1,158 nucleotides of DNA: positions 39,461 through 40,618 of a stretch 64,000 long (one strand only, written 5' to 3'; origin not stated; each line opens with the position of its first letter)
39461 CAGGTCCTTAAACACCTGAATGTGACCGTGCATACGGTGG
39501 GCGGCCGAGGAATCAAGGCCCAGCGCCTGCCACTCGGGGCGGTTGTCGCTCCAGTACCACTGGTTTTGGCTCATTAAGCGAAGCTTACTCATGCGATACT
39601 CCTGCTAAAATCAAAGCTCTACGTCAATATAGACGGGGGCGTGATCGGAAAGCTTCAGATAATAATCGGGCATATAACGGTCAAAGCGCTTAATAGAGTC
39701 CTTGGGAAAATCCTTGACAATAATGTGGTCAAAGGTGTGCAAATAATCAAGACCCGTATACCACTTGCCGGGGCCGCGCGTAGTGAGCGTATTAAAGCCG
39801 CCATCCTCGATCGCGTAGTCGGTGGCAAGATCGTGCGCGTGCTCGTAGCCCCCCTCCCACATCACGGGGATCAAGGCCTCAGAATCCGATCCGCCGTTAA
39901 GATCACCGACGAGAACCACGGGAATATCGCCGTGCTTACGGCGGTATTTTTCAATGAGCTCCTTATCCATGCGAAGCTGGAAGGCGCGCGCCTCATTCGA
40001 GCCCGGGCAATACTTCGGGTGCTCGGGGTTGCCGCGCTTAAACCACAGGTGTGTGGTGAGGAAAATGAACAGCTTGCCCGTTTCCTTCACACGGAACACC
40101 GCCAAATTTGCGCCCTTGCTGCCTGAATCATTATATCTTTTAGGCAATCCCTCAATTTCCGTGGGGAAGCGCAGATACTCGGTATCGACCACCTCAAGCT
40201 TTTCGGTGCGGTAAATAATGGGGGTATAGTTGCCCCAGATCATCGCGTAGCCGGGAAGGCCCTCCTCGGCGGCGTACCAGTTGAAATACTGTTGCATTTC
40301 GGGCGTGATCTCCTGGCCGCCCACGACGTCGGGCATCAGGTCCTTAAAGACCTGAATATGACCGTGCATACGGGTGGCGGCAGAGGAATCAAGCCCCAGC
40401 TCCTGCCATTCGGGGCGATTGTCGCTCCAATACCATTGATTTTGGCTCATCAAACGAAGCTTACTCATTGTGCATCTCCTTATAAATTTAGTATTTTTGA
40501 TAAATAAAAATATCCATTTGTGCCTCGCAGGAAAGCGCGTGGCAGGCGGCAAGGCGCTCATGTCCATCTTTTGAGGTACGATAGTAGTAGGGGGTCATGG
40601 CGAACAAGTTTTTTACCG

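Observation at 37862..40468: Tandem triplication of a cytoplasmic EEP-family enzyme, all copies apparently active, with divergence concentrated in two internal segments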

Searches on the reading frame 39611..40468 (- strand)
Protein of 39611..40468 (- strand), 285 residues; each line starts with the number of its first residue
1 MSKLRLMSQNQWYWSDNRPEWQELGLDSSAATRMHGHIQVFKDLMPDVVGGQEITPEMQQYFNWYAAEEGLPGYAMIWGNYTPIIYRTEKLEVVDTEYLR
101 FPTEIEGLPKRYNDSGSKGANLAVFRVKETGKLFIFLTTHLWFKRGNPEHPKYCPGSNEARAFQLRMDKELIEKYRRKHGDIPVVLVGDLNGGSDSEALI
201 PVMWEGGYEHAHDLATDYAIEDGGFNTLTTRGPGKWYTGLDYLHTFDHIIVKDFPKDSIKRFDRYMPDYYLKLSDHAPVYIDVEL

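Call 3: search_protein_families(library=pfam, proteins=[window:39611-40468:-], max_evalue=0.1)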
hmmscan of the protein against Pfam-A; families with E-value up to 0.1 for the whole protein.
window:39611-40468:- (285 aa): 2 families
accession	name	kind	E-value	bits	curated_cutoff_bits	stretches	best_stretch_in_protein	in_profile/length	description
PF03372.29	Exo_endo_phos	-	1.1e-05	25.8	24.5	1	39-276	24-225/225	Endonuclease/Exonuclease/phosphatase family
PF22669.2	Exo_endo_phos2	-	0.0033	17.5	27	0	112-191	109-178/288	Endonuclease/Exonuclease/phosphatase family 2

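Call 4: search_protein_families(library=ncbifam, proteins=[window:39611-40468:-], max_evalue=0.1)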
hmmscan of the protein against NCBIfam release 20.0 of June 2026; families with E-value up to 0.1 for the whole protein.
window:39611-40468:- (285 aa): 1 family
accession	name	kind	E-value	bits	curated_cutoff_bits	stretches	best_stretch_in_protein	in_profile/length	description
NF033681.1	ExeM_NucH_DNase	subfamily_domain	0.0014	17.5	300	1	84-213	342-466/546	ExeM/NucH family extracellular endonuclease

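Call 6: find_homologous_proteins(query=window:39611-40468:-)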
Query window:39611-40468:- (285 aa): 170 proteins with E <= 0.001 among 508 candidates; the best 120 are listed.
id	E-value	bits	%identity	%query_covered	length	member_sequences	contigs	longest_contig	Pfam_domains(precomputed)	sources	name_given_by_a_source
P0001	3.9e-175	599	88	100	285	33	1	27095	-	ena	-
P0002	1.4e-171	588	87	100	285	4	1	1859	-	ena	-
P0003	1.8e-161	554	83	100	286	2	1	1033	-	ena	-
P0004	3.5e-158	544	80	100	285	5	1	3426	-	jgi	-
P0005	3.9e-155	534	80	100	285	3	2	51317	-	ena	-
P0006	1.5e-150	519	78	100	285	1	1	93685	-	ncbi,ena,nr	ncbi:MAG: hypothetical protein IKC75_08035 [Clostridia bacterium]|nr:hypothetical protein [Clostridi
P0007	1.8e-150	518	77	100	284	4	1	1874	-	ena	-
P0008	2.1e-141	489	71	100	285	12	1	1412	-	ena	-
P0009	1.1e-103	365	56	100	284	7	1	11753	PF03372.30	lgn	-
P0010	1.4e-103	364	56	100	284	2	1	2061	-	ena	-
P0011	5.3e-102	359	59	100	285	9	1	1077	PF03372.30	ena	-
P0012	9.2e-101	355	57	100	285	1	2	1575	-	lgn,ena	-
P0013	1.1e-100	355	56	100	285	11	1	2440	-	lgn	-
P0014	2.5e-100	354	55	100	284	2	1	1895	PF03372.30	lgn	-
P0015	3.1e-100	353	56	100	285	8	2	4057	-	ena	-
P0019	1.3e-99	351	57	99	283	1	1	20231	PF03372.30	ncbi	-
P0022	1.5e-98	348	55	100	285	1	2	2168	PF03372.30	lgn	-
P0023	1.9e-98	347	53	100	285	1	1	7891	PF03372.30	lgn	-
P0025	3.0e-98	347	54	100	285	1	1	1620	PF03372.30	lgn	-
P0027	6.6e-98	346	55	99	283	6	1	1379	PF03372.30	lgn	-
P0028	1.4e-97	345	55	100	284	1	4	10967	PF03372.30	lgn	-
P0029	5.2e-97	343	55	100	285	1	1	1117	PF03372.30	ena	-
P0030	7.3e-97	342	53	100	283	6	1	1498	PF03372.30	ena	-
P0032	2.4e-96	341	56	99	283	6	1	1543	PF03372.30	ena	-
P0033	4.0e-96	340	51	100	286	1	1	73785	PF03372.30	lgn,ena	-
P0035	6.4e-96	339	51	100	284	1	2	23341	PF03372.30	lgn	-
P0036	1.6e-95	338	53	100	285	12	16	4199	PF03372.30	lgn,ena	-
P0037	2.2e-95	337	53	100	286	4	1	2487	PF03372.30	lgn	-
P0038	2.9e-95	337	52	100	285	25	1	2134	PF03372.30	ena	-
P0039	3.5e-95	337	52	100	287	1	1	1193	PF03372.30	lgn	-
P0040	3.8e-95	337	52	100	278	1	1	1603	PF03372.30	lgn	-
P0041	1.2e-94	335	54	100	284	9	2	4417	PF03372.30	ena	-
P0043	1.5e-94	335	53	100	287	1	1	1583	PF03372.30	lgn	-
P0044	3.3e-94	334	55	100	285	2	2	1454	PF03372.30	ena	-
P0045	4.5e-94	333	56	99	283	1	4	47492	PF03372.30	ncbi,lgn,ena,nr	ncbi:MAG: endonuclease/exonuclease/phosphatase family protein [Clostridia bacterium]|nr:endonuclease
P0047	9.0e-94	332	52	100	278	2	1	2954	PF03372.30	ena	-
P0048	1.0e-93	332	52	100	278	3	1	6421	PF03372.30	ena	-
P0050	1.6e-93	331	52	100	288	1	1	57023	PF03372.30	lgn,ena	-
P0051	2.2e-93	331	51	100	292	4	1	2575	PF03372.30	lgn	-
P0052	2.3e-93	331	53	100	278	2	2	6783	PF03372.30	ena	-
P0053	7.5e-93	329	52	100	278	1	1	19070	PF03372.30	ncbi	-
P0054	1.1e-92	328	52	100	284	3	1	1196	PF03372.30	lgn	-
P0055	2.8e-92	327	52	100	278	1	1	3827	PF03372.30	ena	-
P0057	9.4e-92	325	51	100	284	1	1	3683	PF03372.30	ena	-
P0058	1.4e-91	325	53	100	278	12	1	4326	PF03372.30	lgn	-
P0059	3.6e-91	324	51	100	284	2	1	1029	PF03372.30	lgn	-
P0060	5.2e-91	323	54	100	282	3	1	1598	PF03372.30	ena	-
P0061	1.2e-90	322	50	100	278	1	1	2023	PF03372.30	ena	-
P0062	1.2e-90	322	51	100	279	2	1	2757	PF03372.30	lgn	-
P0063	2.0e-90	321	50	98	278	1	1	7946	PF03372.30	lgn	-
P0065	2.3e-90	321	51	100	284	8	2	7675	PF03372.30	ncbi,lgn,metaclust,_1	metaclust:\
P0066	3.6e-90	320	51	100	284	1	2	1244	PF03372.30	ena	-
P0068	4.2e-90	320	49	100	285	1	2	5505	PF03372.30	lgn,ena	-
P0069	4.4e-90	320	52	100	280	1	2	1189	PF03372.30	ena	-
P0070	5.2e-90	320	52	99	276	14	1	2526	PF03372.30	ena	-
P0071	4.7e-89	317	52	100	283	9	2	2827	PF03372.30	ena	-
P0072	4.7e-89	317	49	100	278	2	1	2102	PF03372.30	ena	-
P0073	8.9e-89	316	52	100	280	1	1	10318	PF03372.30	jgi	-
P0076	3.0e-88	314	50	100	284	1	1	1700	PF03372.30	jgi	-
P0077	5.6e-88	313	50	100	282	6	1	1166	PF03372.30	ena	-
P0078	1.2e-87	312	50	100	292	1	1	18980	PF03372.30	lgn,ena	-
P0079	1.4e-87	312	50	100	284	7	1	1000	PF03372.30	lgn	-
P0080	2.2e-87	311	50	100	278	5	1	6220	PF03372.30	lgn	-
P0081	4.0e-87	310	50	100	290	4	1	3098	PF03372.30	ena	-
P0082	9.2e-87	309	51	100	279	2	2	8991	PF03372.30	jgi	-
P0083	1.6e-86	308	52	99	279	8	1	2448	PF03372.30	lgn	-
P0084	1.3e-85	305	49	100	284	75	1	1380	PF03372.30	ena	-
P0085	2.2e-85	305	49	100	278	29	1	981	PF03372.30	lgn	-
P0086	2.5e-85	304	49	100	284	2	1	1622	PF03372.30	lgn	-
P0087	2.6e-85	304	48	100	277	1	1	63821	PF03372.30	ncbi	-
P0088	3.6e-85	304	50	99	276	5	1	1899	PF03372.30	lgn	-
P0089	5.1e-85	303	49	100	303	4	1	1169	PF03372.30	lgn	-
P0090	1.2e-84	302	50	100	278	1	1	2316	PF03372.30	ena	-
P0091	1.8e-84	302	51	98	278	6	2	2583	PF03372.30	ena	-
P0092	2.0e-84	301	49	100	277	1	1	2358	PF03372.30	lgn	-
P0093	4.2e-84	300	49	100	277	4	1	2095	PF03372.30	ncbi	-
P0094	4.3e-84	300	50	99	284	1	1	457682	PF03372.30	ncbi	-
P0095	4.3e-84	300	50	99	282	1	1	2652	PF03372.30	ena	-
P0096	4.8e-84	300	48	100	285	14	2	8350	PF03372.30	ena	-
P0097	8.8e-84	299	49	100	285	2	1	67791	PF03372.30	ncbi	-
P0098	9.4e-84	299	49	100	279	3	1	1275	PF03372.30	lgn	-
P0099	8.5e-83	296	48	100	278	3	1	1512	PF03372.30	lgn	-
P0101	1.0e-82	296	50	100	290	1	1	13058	PF03372.30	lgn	-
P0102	1.3e-82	295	48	100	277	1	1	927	PF03372.30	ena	-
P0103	1.8e-82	295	50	100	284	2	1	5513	PF03372.30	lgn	-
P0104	2.1e-82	295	48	100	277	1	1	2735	PF03372.30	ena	-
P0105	2.2e-82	295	49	99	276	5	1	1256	PF03372.30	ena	-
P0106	2.3e-82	295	49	100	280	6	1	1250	PF03372.30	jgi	-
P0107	5.5e-82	293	48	100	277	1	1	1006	PF03372.30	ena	-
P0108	9.8e-82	293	47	100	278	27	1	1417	PF03372.30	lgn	-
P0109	1.3e-81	292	47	100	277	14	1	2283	PF03372.30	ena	-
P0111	1.7e-81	292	48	100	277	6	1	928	PF03372.30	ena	-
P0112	2.2e-81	291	49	100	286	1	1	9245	PF03372.30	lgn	-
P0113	2.2e-81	291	52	100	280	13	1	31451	PF03372.30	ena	-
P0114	3.0e-81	291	48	100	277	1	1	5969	PF03372.30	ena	-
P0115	3.1e-81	291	48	100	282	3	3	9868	PF03372.30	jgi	-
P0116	3.4e-81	291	48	100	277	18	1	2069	PF03372.30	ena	-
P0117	3.5e-81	291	47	99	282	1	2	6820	PF03372.30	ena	-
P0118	4.6e-81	290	49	100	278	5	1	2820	PF03372.30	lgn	-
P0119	5.4e-81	290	49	100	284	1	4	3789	PF03372.30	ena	-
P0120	1.1e-80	289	48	100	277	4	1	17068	PF03372.30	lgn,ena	-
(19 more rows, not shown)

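Call 7: search_solved_structures(query=window:39611-40468:-, max_evalue=1, show_alignments=2)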
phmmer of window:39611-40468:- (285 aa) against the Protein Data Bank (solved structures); distinct sequences matched with E-value up to 1: 5.
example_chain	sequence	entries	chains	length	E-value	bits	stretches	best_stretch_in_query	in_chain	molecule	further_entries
3g6s_A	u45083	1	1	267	0.00029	23.3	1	39-199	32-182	Putative endonuclease/exonuclease/phosphatase family protein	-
4f1h_B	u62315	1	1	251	0.16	14.2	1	21-104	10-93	Tyrosyl-DNA phosphodiesterase 2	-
4f1h_A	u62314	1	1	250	0.17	14.2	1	21-104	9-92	Tyrosyl-DNA phosphodiesterase 2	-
4fpv_A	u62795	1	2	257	0.17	14.2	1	21-104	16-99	Tyrosyl-DNA phosphodiesterase 2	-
6ca4_A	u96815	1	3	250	0.46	12.8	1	21-104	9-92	Tyrosyl-DNA phosphodiesterase 2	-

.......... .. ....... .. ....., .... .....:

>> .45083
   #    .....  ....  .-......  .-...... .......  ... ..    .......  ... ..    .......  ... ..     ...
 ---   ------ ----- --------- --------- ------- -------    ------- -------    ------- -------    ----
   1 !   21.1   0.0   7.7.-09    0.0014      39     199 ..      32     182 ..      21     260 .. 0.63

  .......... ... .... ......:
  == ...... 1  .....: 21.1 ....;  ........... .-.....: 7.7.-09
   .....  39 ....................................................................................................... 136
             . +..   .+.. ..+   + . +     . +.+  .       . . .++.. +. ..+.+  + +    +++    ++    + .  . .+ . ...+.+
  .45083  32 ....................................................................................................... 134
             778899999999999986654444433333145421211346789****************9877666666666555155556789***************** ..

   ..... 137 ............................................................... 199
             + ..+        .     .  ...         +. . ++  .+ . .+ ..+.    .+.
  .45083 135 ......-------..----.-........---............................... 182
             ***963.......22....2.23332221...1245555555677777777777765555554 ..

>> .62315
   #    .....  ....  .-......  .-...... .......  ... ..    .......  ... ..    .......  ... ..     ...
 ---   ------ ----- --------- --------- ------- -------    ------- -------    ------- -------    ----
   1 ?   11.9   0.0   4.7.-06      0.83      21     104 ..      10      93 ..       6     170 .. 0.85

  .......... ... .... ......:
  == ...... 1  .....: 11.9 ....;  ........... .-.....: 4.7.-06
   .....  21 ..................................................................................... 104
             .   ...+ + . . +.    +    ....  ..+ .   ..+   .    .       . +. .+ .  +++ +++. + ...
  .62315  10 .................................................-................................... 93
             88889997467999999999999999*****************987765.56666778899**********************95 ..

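Call 8: find_encoding_contigs(protein=window:39611-40468:-, flank=8000, max_places=6)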
Protein window:39611-40468:- (285 aa): 1 contig read that carries it; 1 place shown.
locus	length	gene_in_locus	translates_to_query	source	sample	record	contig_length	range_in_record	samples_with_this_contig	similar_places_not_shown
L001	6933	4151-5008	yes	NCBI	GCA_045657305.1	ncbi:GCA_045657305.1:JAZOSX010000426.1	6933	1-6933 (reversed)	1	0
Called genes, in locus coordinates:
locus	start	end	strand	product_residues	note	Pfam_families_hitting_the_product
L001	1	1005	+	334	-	?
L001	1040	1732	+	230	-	PF00072:Response_reg, PF00486:Trans_reg_C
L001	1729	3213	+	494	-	PF00512:HisKA, PF02518:HATPase_c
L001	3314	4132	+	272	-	PF21302:Zn_ribbon_RlmA, PF13489:Methyltransf_23 (faint), PF08241:Methyltransf_11, PF13649:Methyltransf_25, PF13847:Methyltransf_31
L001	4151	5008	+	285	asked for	PF03372:Exo_endo_phos (weak)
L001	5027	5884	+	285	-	-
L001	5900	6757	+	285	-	-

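Call 9: find_encoding_contigs(protein=P0001, flank=8000, max_places=6)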
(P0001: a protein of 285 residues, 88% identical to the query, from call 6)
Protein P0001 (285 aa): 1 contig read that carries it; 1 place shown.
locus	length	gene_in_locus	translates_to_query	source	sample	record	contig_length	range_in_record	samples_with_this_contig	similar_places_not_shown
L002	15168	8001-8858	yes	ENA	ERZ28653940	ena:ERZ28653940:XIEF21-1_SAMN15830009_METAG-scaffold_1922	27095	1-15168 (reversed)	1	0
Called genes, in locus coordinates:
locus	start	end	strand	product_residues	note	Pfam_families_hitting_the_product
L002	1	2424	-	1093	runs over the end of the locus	PF21445:ADDB_N, PF13361:UvrD_C (weak), PF12705:PDDEXK_1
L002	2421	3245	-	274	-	PF13183:Fer4_8 (faint), PF13237:Fer4_10 (faint), PF13484:Fer4_16 (weak)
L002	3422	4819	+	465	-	PF00089:Trypsin, PF13365:Trypsin_2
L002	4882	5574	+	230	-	PF00072:Response_reg, PF00486:Trans_reg_C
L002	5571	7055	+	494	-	PF00672:HAMP (weak), PF00512:HisKA, PF02518:HATPase_c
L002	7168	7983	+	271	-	PF21302:Zn_ribbon_RlmA, PF13489:Methyltransf_23 (faint), PF13847:Methyltransf_31, PF08241:Methyltransf_11, PF08242:Methyltransf_12 (weak), PF13649:Methyltransf_25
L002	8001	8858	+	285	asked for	-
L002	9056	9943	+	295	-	-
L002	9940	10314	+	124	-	-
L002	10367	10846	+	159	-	PF01668:SmpB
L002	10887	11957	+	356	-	-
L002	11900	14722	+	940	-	-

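Call 10: find_encoding_contigs(protein=P0005, flank=8000, max_places=4)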
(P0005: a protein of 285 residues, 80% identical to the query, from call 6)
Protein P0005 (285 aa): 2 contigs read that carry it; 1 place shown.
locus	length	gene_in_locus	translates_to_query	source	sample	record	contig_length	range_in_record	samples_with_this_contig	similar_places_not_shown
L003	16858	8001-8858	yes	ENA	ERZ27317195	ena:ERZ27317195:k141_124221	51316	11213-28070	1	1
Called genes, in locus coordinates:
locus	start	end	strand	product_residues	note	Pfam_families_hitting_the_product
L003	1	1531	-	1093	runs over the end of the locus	PF21445:ADDB_N, PF13361:UvrD_C (faint), PF12705:PDDEXK_1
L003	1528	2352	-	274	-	PF13484:Fer4_16 (weak)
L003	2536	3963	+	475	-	PF00089:Trypsin, PF13365:Trypsin_2, PF13180:PDZ_2, PF17820:PDZ_6 (faint)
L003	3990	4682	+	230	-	PF00072:Response_reg, PF00486:Trans_reg_C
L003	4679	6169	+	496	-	PF00672:HAMP (weak), PF00512:HisKA, PF02518:HATPase_c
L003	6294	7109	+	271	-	PF21302:Zn_ribbon_RlmA, PF13847:Methyltransf_31, PF08241:Methyltransf_11, PF08242:Methyltransf_12 (faint), PF13649:Methyltransf_25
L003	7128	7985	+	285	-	PF03372:Exo_endo_phos (weak)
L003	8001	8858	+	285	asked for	-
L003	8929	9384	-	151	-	PF12670:DUF3792 (weak)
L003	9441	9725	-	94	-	PF02699:YajC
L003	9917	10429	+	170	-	PF01782:RimM, PF05239:PRC, PF24986:PRC_RimM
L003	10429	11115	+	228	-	PF01746:tRNA_m1G_MT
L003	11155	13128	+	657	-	-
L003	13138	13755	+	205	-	-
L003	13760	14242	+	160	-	-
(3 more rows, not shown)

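Call 11: find_encoding_contigs(protein=P0006, flank=8000, max_places=4)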
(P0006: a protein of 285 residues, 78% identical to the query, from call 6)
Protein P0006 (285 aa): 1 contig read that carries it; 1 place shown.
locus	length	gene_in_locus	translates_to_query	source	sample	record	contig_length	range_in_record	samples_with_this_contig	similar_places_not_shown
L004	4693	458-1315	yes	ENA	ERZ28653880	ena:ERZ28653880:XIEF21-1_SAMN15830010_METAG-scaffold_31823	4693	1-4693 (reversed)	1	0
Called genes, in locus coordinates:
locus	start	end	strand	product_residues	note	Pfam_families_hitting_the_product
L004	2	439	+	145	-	?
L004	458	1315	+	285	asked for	-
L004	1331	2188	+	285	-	-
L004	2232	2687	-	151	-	PF12670:DUF3792 (weak)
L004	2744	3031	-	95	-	PF02699:YajC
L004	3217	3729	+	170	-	PF01782:RimM, PF05239:PRC, PF24986:PRC_RimM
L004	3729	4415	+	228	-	PF01746:tRNA_m1G_MT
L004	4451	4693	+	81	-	?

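Call 16: search_solved_structures(query=A2, max_evalue=1, show_alignments=1)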
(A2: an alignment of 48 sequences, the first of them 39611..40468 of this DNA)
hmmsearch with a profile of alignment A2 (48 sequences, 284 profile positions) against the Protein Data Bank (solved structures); distinct sequences matched with E-value up to 1: 24.
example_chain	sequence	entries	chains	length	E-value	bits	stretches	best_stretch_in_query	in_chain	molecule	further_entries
3g6s_A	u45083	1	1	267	6.8e-12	48.7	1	38-254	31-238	Putative endonuclease/exonuclease/phosphatase family protein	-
4c1r_A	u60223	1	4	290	1.7e-05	27.7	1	78-251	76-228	MANNOSYL-6-PHOSPHATASE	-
3mpr_A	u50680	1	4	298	1.8e-05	27.6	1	78-250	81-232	Putative endonuclease/exonuclease/phosphatase family protein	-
3l1w_A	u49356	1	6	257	0.0035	20.1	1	122-254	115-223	Uncharacterized protein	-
4z0v_A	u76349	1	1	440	0.0047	19.7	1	115-204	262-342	2',5'-phosphodiesterase 12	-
4z2b_A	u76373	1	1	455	0.0051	19.6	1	115-204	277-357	2',5'-phosphodiesterase 12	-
4zkf_A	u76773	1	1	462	0.0053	19.5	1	115-204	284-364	2',5'-phosphodiesterase 12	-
6ca4_A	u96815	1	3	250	0.0066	19.2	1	20-103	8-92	Tyrosyl-DNA phosphodiesterase 2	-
4f1h_A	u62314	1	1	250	0.01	18.6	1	20-103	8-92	Tyrosyl-DNA phosphodiesterase 2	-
4f1h_B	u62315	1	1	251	0.01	18.6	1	20-103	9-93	Tyrosyl-DNA phosphodiesterase 2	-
4fpv_A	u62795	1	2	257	0.011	18.5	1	20-103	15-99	Tyrosyl-DNA phosphodiesterase 2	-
4b8c_D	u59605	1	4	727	0.012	18.3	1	83-204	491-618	GLUCOSE-REPRESSIBLE ALCOHOL DEHYDROGENASE TRANSCRIPTIONAL EFFECTOR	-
4gz2_A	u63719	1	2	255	0.027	17.2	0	20-103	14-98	Tyrosyl-DNA phosphodiesterase 2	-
4gyz_A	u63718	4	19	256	0.027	17.2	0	20-103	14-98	Tyrosyl-DNA phosphodiesterase 2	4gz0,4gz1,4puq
5ht2_A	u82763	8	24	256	0.027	17.2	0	20-103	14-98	Tyrosyl-DNA phosphodiesterase 2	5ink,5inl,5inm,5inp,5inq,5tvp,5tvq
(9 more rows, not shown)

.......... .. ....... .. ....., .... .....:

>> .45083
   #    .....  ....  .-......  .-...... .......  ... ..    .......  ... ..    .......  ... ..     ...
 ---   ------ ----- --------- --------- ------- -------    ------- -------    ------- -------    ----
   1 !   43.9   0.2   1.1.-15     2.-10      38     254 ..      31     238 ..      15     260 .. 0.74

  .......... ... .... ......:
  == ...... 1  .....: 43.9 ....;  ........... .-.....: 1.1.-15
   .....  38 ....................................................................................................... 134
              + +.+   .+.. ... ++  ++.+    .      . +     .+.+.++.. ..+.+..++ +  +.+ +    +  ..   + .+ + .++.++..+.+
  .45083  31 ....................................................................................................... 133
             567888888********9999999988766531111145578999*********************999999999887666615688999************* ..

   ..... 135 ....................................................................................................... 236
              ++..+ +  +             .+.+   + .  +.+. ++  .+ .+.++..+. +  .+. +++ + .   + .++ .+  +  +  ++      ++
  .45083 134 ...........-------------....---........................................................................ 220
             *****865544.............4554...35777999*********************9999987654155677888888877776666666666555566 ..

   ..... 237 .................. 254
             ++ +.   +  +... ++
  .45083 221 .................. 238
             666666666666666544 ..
